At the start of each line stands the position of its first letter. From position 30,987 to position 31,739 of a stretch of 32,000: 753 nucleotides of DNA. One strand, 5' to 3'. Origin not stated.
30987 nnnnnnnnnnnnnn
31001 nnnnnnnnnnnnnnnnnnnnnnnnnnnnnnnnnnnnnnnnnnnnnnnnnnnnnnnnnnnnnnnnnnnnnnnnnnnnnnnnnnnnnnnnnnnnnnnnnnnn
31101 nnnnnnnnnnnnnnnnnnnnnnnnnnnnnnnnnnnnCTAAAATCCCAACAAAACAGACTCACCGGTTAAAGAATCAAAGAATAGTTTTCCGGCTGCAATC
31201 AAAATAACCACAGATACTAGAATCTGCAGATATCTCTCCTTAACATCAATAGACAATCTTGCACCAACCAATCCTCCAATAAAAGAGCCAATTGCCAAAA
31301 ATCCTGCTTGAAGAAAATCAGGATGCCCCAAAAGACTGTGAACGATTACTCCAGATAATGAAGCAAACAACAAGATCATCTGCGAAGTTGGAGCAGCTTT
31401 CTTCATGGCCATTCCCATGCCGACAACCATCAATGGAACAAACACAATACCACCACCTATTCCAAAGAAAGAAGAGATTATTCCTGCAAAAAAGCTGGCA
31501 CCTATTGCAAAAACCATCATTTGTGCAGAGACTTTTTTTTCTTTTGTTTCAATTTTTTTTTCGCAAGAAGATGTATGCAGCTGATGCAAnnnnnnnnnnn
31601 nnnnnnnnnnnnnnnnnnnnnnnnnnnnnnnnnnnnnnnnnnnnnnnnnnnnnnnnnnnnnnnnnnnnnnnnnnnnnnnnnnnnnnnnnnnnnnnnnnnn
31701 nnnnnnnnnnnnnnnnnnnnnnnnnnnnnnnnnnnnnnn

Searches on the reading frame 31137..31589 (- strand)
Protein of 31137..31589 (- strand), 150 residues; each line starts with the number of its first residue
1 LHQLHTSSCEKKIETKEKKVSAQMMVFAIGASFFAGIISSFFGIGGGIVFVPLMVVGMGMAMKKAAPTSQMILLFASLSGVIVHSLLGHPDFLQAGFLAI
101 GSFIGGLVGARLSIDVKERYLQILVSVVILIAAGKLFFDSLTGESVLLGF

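Call 70: search_protein_families(library=pfam, max_evalue=0.001, proteins=[window:31137-31589:-])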
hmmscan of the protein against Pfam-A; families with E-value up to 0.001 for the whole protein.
window:31137-31589:- (150 aa): 1 family
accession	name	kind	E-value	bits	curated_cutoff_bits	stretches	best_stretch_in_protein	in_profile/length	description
PF01925.25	TauE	-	1.9e-25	90.4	32.6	1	19-136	120-237/237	Sulfite exporter TauE/SafE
